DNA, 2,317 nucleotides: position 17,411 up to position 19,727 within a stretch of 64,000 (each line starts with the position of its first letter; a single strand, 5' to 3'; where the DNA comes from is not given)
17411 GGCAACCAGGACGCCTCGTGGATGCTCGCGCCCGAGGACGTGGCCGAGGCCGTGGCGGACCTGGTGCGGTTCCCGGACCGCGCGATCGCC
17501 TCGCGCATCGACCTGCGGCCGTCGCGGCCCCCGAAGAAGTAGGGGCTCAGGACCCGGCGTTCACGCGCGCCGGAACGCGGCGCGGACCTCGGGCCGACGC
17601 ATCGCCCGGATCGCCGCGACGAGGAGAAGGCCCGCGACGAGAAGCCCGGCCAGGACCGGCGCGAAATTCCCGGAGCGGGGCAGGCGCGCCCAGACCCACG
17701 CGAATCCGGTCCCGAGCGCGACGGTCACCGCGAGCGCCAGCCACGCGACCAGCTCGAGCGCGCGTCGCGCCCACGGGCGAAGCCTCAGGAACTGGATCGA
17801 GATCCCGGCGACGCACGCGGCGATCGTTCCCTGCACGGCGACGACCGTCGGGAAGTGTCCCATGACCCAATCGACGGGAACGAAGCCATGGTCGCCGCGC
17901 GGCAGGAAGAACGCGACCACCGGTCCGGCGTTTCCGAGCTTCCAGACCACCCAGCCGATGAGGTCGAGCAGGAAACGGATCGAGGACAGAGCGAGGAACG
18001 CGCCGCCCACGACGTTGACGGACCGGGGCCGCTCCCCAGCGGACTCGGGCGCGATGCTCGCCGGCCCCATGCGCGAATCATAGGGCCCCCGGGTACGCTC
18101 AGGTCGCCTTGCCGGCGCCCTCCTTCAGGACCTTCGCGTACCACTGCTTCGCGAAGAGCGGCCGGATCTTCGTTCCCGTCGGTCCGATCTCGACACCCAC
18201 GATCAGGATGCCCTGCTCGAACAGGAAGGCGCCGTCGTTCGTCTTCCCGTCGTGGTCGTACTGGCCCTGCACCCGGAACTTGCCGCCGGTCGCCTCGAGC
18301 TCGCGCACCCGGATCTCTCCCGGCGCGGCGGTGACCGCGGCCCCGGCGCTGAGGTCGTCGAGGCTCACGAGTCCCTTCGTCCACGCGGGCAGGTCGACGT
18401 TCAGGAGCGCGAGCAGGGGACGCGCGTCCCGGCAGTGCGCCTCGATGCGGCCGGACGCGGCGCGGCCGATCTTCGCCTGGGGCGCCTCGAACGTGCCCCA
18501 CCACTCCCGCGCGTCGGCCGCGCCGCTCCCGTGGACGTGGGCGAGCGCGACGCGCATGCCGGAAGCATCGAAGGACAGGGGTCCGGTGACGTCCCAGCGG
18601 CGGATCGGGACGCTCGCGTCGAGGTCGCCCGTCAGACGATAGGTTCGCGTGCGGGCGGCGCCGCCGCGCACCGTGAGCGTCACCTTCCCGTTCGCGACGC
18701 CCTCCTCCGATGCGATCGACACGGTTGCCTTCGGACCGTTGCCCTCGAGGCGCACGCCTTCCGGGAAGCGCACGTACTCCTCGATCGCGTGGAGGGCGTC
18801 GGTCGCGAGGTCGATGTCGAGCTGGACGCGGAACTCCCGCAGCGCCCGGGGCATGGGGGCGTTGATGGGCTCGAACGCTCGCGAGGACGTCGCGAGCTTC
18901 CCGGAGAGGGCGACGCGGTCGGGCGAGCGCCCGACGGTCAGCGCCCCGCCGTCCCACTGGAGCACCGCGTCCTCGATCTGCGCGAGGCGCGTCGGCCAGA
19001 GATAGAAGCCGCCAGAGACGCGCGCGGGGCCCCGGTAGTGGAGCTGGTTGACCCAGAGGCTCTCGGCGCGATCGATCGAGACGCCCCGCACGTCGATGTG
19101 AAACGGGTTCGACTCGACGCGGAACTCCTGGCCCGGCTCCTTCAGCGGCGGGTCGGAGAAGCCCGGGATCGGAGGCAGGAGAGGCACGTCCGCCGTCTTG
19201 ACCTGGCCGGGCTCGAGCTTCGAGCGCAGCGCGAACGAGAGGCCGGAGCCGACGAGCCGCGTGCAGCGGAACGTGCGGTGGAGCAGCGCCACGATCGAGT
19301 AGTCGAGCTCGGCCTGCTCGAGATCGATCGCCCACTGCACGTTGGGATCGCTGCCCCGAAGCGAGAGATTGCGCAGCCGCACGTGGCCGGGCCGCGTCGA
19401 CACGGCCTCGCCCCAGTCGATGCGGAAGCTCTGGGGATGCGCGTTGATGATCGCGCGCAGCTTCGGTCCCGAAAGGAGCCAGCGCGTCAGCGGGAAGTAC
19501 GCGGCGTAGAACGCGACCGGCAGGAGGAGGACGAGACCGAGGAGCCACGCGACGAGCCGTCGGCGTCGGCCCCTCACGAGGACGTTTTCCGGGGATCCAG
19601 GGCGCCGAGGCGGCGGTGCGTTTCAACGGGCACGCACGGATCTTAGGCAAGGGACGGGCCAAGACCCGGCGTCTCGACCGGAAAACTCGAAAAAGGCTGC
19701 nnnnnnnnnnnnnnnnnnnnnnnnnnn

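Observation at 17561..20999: Sortase locus with a cognate MPKTATA-type substrate and two extra membrane/periplasmic genes; a substrate paralog sits 11 kb away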

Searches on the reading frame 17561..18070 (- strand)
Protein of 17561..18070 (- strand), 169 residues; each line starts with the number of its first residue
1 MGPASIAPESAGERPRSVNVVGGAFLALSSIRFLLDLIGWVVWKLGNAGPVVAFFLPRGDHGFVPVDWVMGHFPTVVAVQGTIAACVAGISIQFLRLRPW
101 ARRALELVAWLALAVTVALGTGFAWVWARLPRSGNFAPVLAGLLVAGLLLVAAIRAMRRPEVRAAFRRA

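Call 3: search_protein_families(library=pfam, proteins=[window:17561-18070:-], max_evalue=0.1)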
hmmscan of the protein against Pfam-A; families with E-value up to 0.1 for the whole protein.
window:17561-18070:- (169 aa): 0 families

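Call 4: search_protein_families(library=ncbifam, proteins=[window:17561-18070:-], max_evalue=0.1)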
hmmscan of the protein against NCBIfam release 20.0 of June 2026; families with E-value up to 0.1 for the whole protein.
window:17561-18070:- (169 aa): 0 families

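Call 52: find_encoding_contigs(protein=window:17564-18070:-, flank=4000, max_places=4)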
Protein window:17564-18070:- (169 aa): 4 contigs read that carry it; 3 places shown.
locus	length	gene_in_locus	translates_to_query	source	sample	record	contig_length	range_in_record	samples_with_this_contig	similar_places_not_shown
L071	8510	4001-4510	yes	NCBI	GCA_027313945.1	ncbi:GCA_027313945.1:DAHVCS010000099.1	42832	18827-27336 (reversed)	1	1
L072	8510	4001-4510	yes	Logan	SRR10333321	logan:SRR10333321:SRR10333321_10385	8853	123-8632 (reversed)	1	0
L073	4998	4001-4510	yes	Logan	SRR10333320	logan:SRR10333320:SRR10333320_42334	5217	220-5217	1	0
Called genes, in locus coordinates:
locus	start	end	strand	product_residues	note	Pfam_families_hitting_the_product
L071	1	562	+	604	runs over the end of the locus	PF01425:Amidase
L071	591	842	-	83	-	PF00037:Fer4 (weak), PF12797:Fer4_2 (faint), PF13237:Fer4_10 (weak), PF14697:Fer4_21 (weak), PF12838:Fer4_7 (weak), PF13187:Fer4_9 (weak)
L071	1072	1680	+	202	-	-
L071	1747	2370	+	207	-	PF04203:Sortase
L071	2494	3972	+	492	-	-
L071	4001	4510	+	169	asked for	-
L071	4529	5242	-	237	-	PF00106:adh_short, PF08659:KR, PF13561:adh_short_C2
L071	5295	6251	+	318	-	PF00248:Aldo_ket_red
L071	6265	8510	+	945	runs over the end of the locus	PF25852:DUF6242_C (faint), PF13088:BNR_2 (faint), PF14870:PSII_BNR (faint), PF02012:BNR (faint), PF15902:Sortilin-Vps10, PF01833:TIG, PF00395:SLH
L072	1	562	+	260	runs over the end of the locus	?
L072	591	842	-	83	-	PF00037:Fer4 (weak), PF12797:Fer4_2 (faint), PF13237:Fer4_10 (weak), PF14697:Fer4_21 (weak), PF12838:Fer4_7 (weak), PF13187:Fer4_9 (weak)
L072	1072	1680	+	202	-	-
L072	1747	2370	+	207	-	PF04203:Sortase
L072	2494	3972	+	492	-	-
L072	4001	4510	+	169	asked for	-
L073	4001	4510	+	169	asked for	-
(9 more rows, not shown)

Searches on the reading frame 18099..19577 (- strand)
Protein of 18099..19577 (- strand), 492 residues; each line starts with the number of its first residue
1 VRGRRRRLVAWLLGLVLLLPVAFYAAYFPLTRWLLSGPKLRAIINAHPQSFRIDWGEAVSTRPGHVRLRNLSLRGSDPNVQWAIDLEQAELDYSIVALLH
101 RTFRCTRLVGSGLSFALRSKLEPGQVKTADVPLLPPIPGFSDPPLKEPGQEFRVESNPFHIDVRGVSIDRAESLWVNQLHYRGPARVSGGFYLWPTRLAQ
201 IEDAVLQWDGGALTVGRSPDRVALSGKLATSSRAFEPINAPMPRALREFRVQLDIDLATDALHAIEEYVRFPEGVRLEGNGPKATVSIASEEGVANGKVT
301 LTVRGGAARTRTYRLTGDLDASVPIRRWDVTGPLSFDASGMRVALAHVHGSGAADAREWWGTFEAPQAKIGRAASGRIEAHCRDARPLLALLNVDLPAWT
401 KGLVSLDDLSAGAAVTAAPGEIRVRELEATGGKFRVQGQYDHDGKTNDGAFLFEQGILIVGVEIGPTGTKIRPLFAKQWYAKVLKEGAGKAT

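Call 3: search_protein_families(library=pfam, proteins=[window:18099-19577:-], max_evalue=0.1)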
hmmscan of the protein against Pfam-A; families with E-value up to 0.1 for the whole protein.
window:18099-19577:- (492 aa): 2 families
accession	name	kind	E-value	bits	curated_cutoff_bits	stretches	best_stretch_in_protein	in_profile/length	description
PF05170.20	AsmA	-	0.011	15.1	29.8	1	1-117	1-117/607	AsmA family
PF24253.1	DUF7454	-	0.083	13.3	27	0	407-447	13-53/59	Domain of unknown function (DUF7454)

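Call 4: search_protein_families(library=ncbifam, proteins=[window:18099-19577:-], max_evalue=0.1)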
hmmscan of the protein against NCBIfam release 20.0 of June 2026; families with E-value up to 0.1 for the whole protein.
window:18099-19577:- (492 aa): 0 families

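Call 37: find_homologous_proteins(query=window:18102-19577:-, max_evalue=0.001)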
Query window:18102-19577:- (492 aa): 125 proteins with E <= 0.001 among 8000 candidates; the best 120 are listed.
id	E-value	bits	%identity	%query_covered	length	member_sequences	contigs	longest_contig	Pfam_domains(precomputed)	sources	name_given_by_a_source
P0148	0.0e+0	1113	100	100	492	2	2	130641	-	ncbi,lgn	-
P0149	1.4e-287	973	88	95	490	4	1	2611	-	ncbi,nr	ncbi:MAG TPA: hypothetical protein VFA98_00580 [Thermoanaerobaculia bacterium]|nr:hypothetical prote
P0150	1.4e-285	966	88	95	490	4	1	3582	-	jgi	jgi:hypothetical protein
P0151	1.9e-283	959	86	95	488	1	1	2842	-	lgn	-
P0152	1.2e-278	943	86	95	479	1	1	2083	-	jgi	jgi:hypothetical protein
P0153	1.3e-276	937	83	99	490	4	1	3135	-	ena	-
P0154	2.0e-255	867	77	95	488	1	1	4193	-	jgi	jgi:hypothetical protein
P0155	7.9e-255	865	77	99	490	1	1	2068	-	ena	-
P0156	2.5e-254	863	75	99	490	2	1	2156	-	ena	-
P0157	2.2e-252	857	76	98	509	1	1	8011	-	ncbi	-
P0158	2.8e-252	856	76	99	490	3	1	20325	-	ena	-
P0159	4.0e-249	846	77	96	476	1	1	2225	-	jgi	jgi:hypothetical protein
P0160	3.5e-244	830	74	99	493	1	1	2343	-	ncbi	-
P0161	4.0e-198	678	60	99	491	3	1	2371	-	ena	-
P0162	1.3e-186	640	57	99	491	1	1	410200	-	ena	-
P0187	5.2e-146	506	49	94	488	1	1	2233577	-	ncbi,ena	-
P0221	1.7e-114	402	41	100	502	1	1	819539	-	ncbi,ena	-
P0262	3.7e-67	246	33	90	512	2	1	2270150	-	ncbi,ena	-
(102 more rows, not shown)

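Call 38: find_encoding_contigs(protein=P0187, flank=5000, max_places=1)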
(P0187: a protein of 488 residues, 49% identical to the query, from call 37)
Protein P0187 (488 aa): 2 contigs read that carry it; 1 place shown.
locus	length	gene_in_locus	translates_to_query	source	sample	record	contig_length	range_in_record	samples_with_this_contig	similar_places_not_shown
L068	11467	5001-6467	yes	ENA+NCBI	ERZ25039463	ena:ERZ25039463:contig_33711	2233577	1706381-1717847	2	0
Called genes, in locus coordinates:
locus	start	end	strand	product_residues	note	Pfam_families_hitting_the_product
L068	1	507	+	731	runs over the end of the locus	PF05170:AsmA, PF05359:DUF748, PF13116:YhdP, PF05170:AsmA (weak)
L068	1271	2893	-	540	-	PF05960:DUF885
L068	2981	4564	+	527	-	PF13231:PMT_2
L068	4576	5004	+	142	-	PF02566:OsmC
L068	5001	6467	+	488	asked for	-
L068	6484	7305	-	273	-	PF00106:adh_short, PF08659:KR, PF13561:adh_short_C2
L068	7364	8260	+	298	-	PF00248:Aldo_ket_red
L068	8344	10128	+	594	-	PF02129:Peptidase_S15, PF00326:Peptidase_S9 (faint), PF08530:PepX_C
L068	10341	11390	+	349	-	PF00483:NTP_transferase, PF12804:NTP_transf_3 (weak)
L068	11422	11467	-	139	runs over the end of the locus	PF00571:CBS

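Call 39: find_encoding_contigs(protein=P0221, flank=5000, max_places=1)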
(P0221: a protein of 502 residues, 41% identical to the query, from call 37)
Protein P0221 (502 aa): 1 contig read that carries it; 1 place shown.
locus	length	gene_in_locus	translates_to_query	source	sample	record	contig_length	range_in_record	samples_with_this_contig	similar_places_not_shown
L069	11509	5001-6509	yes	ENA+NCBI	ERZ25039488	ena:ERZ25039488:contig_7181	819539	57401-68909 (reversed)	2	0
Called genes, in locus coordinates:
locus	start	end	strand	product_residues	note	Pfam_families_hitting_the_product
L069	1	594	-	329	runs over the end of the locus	PF13646:HEAT_2, PF02985:HEAT (faint), PF13513:HEAT_EZ (faint)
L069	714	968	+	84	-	-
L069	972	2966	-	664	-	-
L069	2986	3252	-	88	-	PF10387:DUF2442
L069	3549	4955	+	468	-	PF01979:Amidohydro_1, PF07969:Amidohydro_3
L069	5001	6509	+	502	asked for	-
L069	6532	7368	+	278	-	PF01738:DLH, PF02129:Peptidase_S15 (weak)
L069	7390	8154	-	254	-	PF02276:CytoC_RC, PF13174:TPR_6 (faint), PF14559:TPR_19 (weak), PF00515:TPR_1 (weak), PF07719:TPR_2 (weak)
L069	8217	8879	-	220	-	-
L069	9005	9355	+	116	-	PF03795:YCII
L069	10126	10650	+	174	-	PF20239:DUF6596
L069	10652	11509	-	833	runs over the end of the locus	PF00690:Cation_ATPase_N, PF00122:E1-E2_ATPase, PF00702:Hydrolase, PF13246:Cation_ATPase, PF00689:Cation_ATPase_C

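Call 40: find_encoding_contigs(protein=P0262, flank=5000, max_places=1)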
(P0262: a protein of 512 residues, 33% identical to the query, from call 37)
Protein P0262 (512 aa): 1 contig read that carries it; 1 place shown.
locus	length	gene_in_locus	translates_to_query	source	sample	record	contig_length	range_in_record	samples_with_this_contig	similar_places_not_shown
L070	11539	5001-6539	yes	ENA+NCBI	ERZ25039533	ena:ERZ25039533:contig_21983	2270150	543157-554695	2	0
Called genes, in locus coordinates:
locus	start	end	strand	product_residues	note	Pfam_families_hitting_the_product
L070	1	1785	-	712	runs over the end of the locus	PF27167:HTH_GRAD, PF03449:GreA_GreB_N, PF01272:GreA_GreB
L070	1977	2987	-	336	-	-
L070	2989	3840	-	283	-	PF12679:ABC2_membrane_2 (weak)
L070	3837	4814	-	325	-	PF00005:ABC_tran, PF13304:AAA_21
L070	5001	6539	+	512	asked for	-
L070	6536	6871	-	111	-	PF01906:YbjQ_1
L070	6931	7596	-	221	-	PF04012:PspA_IM30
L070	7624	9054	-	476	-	PF01145:Band_7, PF15975:Flot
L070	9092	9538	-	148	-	PF13211:DUF4019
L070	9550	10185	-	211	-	PF25842:NfeD_TM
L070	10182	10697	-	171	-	-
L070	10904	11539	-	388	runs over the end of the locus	PF16491:Peptidase_M48_N, PF01435:Peptidase_M48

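Call 61: predict_structure(alignment_id=A5)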
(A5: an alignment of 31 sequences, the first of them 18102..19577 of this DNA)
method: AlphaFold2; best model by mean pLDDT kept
length: 492 residues; sequences in the alignment: 31
mean_pLDDT: 85.7   pTM: 0.79
mean pLDDT of the five models: 85.7, 84.7, 84.6, 84.0, 81.5
residues with pLDDT >= 90: 211; 70-90: 248; 50-70: 26; < 50: 7
segments of 3 or more residues with pLDDT < 50: 488-492
pLDDT, mean of each block of 10 residues (from residue 1): 74 82 71 69 73 84 84 87 92 80 87 93 83 88 84 76 91 92 95 86 96 83 95 90 88 96 82 83 96 96 91 87 96 92 93 69 96 93 85 70 85 90 92 91 84 88 82 87 66 29
secondary structure, 60 per line:
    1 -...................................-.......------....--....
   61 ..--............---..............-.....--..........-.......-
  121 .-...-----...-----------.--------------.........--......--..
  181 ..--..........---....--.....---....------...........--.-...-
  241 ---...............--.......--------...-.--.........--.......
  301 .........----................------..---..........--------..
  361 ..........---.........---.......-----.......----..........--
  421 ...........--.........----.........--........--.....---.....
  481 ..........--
elements in order: H2-36 H38-44 E51-54 E57-62 E65-76 E80-93 H95-99 E102-111 E113-119 E160-168 E171-176 E179-182 E185-194 E198-201 E204-208 E212-215 E222-232 H244-248 E249-258 H262-267 E276-278 E283-291 E294-309 E314-329 E341-350 E359-370 E374-382 H386-392 H398-404 E409-418 E421-431 E434-442 E447-455 E458-465 E468-472 H476-490

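Call 64: fold_search(model_id=the predicted structure, library=pdb)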
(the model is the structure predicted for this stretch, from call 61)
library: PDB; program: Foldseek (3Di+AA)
matches with E <= 10: 352; with E <= 0.001: 1
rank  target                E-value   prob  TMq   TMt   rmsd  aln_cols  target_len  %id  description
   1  9cap_A                2.1e-04  0.96  0.22  0.10  20.1       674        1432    9  Structure of the LPD-3 complex (released 2025-04-23)
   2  9coo_A                3.2e-03  0.66  0.19  0.21  19.4       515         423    9  Nanobody 4 bound to Apolipoprotein B 100 (released 2024-12-25)
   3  8h1s_A                1.6e-02  0.15  0.12  0.09  26.0       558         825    9  Crystal structure of apo-LptDE complex (released 2023-10-11)
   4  1mpr_A                4.2e-02  0.18  0.15  0.16  25.2       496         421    8  MALTOPORIN FROM SALMONELLA TYPHIMURIUM (released 1997-03-12)
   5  9e9r                  4.4e-02  0.20  0.15  0.04  18.2       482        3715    9  The Structure of ApoB100 from Human Low-Density Lipoprotein (released 2024-12-18)
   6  3syb                  4.9e-02  0.14  0.14  0.15  24.8       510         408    8  Crystal structure of Pseudomonas aeruginosa OccD3 (OpdP) (released 2012-02-08)
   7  9fw9_D                4.9e-02  0.10  0.13  0.11  26.5       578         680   10  Cryo-EM structure of the type 1 pilus assembly platform as part of the FimA-bound chaperone-usher pilus complex (FimDH (released 2025-06-04)
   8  5dl8_A                5.4e-02  0.09  0.13  0.14  27.1       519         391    8  Crystal structure of Acinetobacter baumannii OccAB4 (released 2016-02-03)
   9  9ea7                  7.0e-02  0.16  0.14  0.04  17.7       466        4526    9  The Structure of ApoB100 from Human Low-Density Lipoprotein (released 2024-12-18)
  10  9xdc_B                8.5e-02  0.10  0.13  0.16  22.0       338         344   12  TamAB hybrid barrel state (released 2026-01-28)
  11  1mal_A                9.0e-02  0.10  0.13  0.14  24.9       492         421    8  STRUCTURAL BASIS FOR SUGAR TRANSLOCATION THROUGH MALTOPORIN CHANNELS AT 3.1 ANGSTROMS RESOLUTION (released 1995-12-31)
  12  8h1s_C                9.5e-02  0.07  0.11  0.08  25.5       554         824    8  Crystal structure of apo-LptDE complex (released 2023-10-11)
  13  2y2x_B                1.1e-01  0.13  0.14  0.17  24.3       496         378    8  Crystal Structure of Pseudomonas Aeruginosa OpdK with Vanillate (released 2011-12-28)
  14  3rfz_B                1.4e-01  0.15  0.16  0.12  22.8       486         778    9  Crystal structure of the FimD usher bound to its cognate FimC:FimH substrate (released 2011-06-01)
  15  3sys_B                1.5e-01  0.11  0.14  0.17  25.2       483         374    9  Improved crystal structure of Pseudomonas aeruginosa OccK1 (OpdK) (released 2012-02-08)
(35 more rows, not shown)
